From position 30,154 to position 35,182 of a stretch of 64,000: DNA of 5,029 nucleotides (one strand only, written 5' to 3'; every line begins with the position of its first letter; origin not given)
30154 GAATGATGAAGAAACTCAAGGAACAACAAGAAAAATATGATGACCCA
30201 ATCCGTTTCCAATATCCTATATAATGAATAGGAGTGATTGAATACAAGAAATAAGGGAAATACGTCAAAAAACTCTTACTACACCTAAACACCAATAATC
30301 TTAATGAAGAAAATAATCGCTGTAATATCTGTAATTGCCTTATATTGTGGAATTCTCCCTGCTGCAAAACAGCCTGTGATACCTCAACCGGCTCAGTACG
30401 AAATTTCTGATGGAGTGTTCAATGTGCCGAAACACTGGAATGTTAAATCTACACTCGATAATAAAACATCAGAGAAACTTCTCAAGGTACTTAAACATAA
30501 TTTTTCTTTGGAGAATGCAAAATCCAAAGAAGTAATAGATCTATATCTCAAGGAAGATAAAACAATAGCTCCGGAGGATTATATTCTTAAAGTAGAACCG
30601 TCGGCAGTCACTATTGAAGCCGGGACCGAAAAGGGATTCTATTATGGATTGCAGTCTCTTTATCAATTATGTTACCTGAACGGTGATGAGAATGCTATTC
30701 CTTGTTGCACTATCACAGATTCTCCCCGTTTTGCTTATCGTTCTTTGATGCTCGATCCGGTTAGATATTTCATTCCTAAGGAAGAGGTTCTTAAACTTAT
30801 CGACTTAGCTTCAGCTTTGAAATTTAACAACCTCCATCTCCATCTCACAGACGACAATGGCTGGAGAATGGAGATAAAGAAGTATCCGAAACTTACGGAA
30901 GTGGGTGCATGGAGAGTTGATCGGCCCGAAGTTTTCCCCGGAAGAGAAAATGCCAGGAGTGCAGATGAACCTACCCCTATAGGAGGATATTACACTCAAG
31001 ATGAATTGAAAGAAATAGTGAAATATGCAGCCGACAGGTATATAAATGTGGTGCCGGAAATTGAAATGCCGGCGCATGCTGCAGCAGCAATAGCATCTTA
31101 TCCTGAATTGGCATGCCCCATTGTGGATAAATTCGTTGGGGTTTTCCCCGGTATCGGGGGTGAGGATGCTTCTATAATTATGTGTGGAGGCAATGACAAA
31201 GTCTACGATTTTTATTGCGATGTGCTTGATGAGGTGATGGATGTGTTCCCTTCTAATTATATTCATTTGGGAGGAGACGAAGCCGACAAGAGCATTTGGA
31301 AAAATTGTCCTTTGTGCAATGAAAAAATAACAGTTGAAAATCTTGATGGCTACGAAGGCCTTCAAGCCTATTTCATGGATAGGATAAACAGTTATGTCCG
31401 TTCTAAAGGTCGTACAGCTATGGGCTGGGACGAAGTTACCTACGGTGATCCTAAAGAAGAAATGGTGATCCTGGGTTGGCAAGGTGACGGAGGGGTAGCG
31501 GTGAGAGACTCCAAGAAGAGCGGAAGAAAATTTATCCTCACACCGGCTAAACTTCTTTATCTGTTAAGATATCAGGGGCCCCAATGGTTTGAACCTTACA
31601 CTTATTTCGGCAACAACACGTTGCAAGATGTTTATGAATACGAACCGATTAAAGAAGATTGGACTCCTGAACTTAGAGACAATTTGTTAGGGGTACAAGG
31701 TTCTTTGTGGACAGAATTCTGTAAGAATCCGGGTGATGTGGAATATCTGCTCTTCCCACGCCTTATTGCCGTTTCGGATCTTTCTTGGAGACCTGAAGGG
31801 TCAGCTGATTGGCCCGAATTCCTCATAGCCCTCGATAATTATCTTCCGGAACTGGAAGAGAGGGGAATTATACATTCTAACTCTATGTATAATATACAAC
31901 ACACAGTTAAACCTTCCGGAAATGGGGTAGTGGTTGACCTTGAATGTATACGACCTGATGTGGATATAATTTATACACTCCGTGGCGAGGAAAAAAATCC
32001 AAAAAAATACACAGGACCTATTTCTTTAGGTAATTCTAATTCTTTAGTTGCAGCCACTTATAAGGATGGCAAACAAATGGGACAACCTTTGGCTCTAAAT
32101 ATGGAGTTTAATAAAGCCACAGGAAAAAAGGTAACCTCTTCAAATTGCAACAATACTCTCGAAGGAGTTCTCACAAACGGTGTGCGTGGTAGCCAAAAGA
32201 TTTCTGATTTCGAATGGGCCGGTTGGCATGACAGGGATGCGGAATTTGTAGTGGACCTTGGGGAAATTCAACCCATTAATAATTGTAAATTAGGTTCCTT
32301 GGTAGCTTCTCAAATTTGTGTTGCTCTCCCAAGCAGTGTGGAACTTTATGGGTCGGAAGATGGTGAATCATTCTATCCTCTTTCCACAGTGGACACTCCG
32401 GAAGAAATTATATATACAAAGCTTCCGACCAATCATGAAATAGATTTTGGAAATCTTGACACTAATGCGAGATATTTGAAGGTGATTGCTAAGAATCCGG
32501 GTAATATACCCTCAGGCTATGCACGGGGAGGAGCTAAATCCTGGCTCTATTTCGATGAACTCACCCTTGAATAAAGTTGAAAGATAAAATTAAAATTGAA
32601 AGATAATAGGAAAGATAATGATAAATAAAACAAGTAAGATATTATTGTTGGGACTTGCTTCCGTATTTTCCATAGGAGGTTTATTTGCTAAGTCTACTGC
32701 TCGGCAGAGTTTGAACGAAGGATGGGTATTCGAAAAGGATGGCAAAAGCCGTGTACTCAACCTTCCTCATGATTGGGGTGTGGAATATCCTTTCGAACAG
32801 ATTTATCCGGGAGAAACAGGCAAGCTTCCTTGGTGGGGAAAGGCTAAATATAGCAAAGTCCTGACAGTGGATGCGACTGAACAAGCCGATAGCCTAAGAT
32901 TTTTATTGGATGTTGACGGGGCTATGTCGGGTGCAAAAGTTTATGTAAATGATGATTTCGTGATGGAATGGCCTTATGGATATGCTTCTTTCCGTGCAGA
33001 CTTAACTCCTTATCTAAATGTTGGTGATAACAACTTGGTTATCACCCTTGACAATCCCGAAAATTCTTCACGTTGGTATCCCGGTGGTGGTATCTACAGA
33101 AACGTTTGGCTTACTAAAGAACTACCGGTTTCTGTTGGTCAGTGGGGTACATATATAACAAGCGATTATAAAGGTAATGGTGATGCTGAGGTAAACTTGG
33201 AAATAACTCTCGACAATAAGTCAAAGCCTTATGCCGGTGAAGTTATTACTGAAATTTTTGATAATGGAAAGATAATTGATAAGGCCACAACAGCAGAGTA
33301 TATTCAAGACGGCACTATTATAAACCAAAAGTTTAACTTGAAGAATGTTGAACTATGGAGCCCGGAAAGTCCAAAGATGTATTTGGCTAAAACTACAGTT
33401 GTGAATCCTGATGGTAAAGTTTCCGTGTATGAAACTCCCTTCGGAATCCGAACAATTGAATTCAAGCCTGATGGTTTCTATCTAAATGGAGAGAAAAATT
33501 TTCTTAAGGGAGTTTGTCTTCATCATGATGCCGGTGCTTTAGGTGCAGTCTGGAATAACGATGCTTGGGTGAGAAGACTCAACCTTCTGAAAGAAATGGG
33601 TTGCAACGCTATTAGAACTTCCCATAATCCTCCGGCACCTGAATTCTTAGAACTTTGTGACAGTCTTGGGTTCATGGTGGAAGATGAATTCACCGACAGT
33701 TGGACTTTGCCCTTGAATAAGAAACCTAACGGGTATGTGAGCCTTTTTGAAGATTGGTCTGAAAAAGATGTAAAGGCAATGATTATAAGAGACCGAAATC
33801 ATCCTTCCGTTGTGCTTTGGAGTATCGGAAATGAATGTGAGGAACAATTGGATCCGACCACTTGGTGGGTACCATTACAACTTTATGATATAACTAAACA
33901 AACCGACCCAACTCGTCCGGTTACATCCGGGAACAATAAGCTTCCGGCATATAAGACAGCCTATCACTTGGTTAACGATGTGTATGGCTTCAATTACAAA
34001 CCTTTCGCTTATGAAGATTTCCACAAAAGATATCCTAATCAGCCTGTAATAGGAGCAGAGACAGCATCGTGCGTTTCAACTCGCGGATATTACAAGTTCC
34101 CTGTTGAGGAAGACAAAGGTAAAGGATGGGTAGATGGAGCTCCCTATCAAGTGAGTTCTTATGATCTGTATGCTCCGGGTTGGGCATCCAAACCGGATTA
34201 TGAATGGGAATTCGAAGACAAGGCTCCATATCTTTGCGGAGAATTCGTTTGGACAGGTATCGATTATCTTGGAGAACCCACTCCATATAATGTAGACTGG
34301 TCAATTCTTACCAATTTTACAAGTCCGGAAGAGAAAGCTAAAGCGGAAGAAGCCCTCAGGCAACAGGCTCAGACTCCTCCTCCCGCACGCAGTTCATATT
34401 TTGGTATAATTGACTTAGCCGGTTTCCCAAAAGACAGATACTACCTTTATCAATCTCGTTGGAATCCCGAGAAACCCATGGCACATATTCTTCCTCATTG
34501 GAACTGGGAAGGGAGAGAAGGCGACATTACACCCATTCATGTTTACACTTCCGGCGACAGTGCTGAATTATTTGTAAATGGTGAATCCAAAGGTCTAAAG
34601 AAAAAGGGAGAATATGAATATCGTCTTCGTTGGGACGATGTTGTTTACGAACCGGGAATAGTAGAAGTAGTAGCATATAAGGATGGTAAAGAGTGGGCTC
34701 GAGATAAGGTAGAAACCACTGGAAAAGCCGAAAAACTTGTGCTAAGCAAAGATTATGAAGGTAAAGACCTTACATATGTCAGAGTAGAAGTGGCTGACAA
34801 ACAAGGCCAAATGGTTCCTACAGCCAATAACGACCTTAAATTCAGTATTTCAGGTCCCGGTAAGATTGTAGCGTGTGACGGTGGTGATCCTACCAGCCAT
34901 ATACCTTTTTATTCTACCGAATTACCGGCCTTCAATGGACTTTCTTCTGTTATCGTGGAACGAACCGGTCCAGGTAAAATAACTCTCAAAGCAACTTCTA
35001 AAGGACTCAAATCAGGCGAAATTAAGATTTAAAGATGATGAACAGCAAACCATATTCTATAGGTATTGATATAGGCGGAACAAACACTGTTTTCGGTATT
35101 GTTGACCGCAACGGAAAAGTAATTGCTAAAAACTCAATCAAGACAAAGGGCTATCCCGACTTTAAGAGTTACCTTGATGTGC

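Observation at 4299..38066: T9SS-cargo cluster physically joined to a Sus-type locus for a sulfated LacNAc-type glycan, with no linked sensor/regulator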

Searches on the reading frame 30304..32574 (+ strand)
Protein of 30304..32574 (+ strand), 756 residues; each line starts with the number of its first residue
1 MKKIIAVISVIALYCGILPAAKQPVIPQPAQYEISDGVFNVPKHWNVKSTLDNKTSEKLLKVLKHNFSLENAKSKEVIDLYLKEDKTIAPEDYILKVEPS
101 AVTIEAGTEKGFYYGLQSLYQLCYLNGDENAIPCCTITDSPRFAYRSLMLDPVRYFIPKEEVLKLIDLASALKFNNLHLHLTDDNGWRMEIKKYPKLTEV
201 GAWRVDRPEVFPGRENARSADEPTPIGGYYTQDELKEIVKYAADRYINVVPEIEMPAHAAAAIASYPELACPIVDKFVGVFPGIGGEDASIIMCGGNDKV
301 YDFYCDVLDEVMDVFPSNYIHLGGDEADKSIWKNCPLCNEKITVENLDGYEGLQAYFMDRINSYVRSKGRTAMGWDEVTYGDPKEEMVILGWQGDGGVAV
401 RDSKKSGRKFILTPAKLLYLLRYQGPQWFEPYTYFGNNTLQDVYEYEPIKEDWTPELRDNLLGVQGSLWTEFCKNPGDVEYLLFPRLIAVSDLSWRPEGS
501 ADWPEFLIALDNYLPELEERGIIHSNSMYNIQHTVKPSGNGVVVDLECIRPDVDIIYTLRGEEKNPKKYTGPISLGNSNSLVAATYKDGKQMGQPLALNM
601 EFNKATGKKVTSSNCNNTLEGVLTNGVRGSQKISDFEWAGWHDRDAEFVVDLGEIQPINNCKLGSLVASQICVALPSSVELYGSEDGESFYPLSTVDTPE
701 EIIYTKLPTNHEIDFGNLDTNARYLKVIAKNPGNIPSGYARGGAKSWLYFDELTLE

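Call 4: search_protein_families(library=pfam, proteins=[window:30304-32574:+], max_evalue=0.01)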
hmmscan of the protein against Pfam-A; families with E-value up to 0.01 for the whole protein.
window:30304-32574:+ (756 aa): 5 families
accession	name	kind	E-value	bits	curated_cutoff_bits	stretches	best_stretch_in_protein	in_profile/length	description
PF00728.28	Glyco_hydro_20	-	1.2e-101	341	22.3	1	143-497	1-347/348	Glycosyl hydrolase family 20, catalytic domain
PF02838.20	Glyco_hydro_20b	-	1.3e-20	74.8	26.1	1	24-139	3-123/124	Glycosyl hydrolase family 20, domain 2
PF00754.31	F5_F8_type_C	-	6.4e-06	26.8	28.2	1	624-731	15-114/127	F5/8 type C domain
PF13287.12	Fn3_assoc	-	6.9e-06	26.5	23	1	544-593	1-52/59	Fn3 associated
PF13290.12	CHB_HEX_C_1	-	0.00017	21.9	22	1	541-593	9-63/67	Chitobiase/beta-hexosaminidase C-terminal domain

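Call 52: search_solved_structures(query=window:30304-32574:+, max_evalue=1e-20)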
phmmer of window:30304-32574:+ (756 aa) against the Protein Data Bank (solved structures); distinct sequences matched with E-value up to 1e-20: 34.
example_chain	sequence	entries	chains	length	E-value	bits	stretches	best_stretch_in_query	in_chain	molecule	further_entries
6q63_A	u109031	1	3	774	6.7e-107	361.5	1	18-755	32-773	Beta-hexosaminidase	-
7cbn_A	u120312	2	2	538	2.8e-91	309.9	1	25-524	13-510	Beta-N-acetylhexosaminidase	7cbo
6ezr_A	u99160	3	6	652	3.9e-86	292.9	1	22-524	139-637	Beta-N-acetylglucosaminidase Nag2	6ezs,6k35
3rcn_A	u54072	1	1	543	6.9e-86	292.1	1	81-523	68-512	Beta-N-acetylhexosaminidase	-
6ezt_A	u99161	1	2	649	4.9e-85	289.2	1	22-524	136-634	Beta-N-acetylglucosaminidase Nag2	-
7dup_A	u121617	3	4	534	4.3e-84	286.1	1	26-507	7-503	Beta-N-acetylhexosaminidase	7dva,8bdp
8bbl_A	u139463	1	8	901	1.1e-83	284.8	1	82-526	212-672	Beta-N-acetylhexosaminidase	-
7dvb_A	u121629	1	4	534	2.1e-83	283.8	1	26-507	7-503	Beta-N-acetylhexosaminidase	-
4pys_A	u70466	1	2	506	5.6e-75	256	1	66-507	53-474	beta-N-acetylhexosaminidase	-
6je8_A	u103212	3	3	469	4.7e-73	249.6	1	81-510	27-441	Beta-N-acetylhexosaminidase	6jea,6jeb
8pxu_A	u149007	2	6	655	4e-71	243.2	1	74-525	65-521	Beta-N-acetylhexosaminidase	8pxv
8pxt_A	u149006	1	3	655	2.2e-70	240.8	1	74-525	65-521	Beta-N-acetylhexosaminidase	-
1hp4_A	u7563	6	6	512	7.6e-60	205.9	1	90-522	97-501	BETA-N-ACETYLHEXOSAMINIDASE | B-N-acetylhexosaminidase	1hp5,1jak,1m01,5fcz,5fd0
1m04_A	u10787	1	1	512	2.8e-59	204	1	90-522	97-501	Beta-N-acetylhexosaminidase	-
3gh4_A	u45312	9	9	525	7.3e-59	202.7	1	25-522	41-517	beta-hexosaminidase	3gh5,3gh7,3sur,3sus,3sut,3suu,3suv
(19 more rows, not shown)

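Call 85: search_protein_families(library=ncbifam, proteins=[window:30304-32574:+], max_evalue=0.00001)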
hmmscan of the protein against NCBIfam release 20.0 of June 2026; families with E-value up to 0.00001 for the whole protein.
window:30304-32574:+ (756 aa): 1 family
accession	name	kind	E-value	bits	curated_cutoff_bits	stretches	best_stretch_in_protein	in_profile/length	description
NF041654.1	GlcNAcase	equivalog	4.4e-10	38.7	1000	1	10-147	6-147/732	beta-N-acetylglucosaminidase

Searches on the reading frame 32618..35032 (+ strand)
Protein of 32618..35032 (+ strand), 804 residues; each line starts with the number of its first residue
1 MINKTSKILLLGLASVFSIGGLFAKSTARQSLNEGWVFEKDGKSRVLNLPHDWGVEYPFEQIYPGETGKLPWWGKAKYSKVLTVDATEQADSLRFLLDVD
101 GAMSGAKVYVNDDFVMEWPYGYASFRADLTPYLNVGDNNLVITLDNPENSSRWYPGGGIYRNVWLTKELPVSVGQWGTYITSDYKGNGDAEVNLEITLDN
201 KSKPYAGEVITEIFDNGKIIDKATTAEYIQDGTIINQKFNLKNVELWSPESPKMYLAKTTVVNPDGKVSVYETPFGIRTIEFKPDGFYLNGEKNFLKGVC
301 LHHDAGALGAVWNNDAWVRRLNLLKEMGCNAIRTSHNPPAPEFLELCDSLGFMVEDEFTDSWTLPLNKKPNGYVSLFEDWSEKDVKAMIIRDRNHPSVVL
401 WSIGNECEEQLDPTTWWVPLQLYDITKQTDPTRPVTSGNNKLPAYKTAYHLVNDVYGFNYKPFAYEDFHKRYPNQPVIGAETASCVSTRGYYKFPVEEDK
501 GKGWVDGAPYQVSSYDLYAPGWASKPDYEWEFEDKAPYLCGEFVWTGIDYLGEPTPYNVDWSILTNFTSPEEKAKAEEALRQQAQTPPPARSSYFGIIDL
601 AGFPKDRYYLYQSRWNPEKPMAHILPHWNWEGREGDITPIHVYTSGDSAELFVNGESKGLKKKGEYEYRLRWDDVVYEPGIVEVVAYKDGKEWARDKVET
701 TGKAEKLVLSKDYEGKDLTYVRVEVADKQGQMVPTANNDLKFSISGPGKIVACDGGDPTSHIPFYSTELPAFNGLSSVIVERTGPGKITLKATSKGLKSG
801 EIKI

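Call 4: search_protein_families(library=pfam, proteins=[window:32618-35032:+], max_evalue=0.01)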
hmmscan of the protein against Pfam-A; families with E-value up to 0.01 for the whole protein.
window:32618-35032:+ (804 aa): 7 families
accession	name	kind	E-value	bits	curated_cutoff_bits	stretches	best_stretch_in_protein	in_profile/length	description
PF02836.23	Glyco_hydro_2_C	-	1.7e-30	106.6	21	1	282-481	3-209/302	Glycosyl hydrolases family 2, TIM barrel domain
PF18565.7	Glyco_hydro2_C5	-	7e-28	97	32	1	714-803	13-103/103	Glycoside hydrolase family 2 C-terminal domain 5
PF16355.11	DUF4982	-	1.7e-21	76.4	23.9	1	635-694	1-61/61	Domain of unknown function (DUF4982)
PF02837.24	Glyco_hydro_2_N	-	4.9e-15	56.3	28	1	23-167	10-167/169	Glycosyl hydrolases family 2, sugar binding domain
PF00703.27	Glyco_hydro_2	-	4.9e-13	50.2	23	1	178-278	6-109/109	Glycosyl hydrolases family 2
PF22666.2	Glyco_hydro_2_N2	-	2.2e-05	25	27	1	69-149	41-122/167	Glycosyl hydrolase 2 galactose-binding domain-like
PF22820.2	TcaA_3rd_4th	-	0.0041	17.5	27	0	639-666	4-30/73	TcaA protein 3rd/4th domain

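Call 53: search_solved_structures(query=window:32618-35032:+, max_evalue=1e-20)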
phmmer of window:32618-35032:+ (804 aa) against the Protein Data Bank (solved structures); distinct sequences matched with E-value up to 1e-20: 106 (the best 60 are shown).
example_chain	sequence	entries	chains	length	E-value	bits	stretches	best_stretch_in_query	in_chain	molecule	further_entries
5t98_A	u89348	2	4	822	8.7e-177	592.8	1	39-801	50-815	Glycoside Hydrolase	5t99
9bey_A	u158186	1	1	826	6.6e-169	566.8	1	17-670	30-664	GH2 beta-galactosidase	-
7cwd_A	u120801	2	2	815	1.1e-133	450.2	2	41-558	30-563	beta-glalactosidase | beta-galactosidase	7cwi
4ypj_A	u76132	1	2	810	5e-129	434.8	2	41-558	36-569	Beta galactosidase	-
8q2h_A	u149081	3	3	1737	5.4e-128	431.4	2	41-558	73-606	beta-galactosidase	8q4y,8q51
3gm8_A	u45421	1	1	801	9.2e-118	397.6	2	40-495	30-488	Glycoside hydrolase family 2, candidate beta-glycosidase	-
4cu6_A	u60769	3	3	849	4.8e-114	385.3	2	45-558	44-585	BETA-GALACTOSIDASE | GLYCOSIDE HYDROLASE 2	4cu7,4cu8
4cuc_A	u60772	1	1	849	1e-113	384.1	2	45-558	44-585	BETA-GALACTOSIDASE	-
6qub_B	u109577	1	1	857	2.7e-107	362.9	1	44-656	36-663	Beta-galactosidase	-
6qub_A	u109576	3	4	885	3.1e-107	362.7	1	44-656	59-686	Beta-galactosidase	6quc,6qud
5dmy_A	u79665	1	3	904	5.7e-107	361.9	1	44-656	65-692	Beta-galactosidase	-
7nit_A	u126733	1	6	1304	2.9e-106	359.5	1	45-804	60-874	Beta-galactosidase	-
5t9a_A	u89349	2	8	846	9.3e-106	357.8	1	41-408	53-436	Glycoside Hydrolase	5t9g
6b6l_A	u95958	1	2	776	7.6e-93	315.1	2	41-484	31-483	Glycosyl hydrolase family 2, sugar binding domain protein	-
7rsk_A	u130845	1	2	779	7.7e-93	315.1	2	41-484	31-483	Glycosyl hydrolase family 2, sugar binding domain protein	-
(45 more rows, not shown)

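Call 85: search_protein_families(library=ncbifam, proteins=[window:32618-35032:+], max_evalue=0.00001)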
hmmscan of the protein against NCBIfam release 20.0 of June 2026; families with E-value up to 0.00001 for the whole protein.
window:32618-35032:+ (804 aa): 11 families
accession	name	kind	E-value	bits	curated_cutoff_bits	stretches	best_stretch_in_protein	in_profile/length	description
NF041463.1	GalB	equivalog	7.1e-270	897.5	900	1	41-797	97-869/869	beta-galactosidase GalB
NF041462.1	GalA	equivalog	3.6e-184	614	900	2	41-561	43-544/763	beta-galactosidase GalA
NF050095.1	BetGlucuronLacZ4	equivalog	3.4e-58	197.3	950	2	29-550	16-546/666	beta-glucuronidase LacZ4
NF052611.1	beta_gal_Bga2A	equivalog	1.9e-45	155.3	999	1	56-481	92-526/1007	beta-galactosidase, LacZ type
NF007538.0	PRK10150.1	equivalog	8.2e-45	153.2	544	1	72-440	63-453/607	beta-glucuronidase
NF049891.1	Bet1-4galacdseBT4156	equivalog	5.4e-41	140.4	1700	1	56-408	60-409/946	exo-beta-1,4-galactosidase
NF007666.0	PRK10340.1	equivalog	3.6e-38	131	1284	1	78-434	113-471/1030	beta-galactosidase subunit alpha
NF049877.1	GlucurArabfur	equivalog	1.8e-36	125.2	1800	2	37-407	390-770/1400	beta-d-glucuronidase/beta-L-arabinofuranosidase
NF007074.0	PRK09525.1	subfamily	1.9e-35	121.9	1221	1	55-436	104-486/1027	beta-galactosidase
NF041100.1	betagal_LacZ_Ttogales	equivalog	8.4e-27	93.3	2000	1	95-410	127-446/1090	beta-galactosidase LacZ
NF049890.1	Bet1-4galacdseBT4151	equivalog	5.2e-15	54.4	1500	1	230-410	274-453/952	exo-beta-1,4-galactosidase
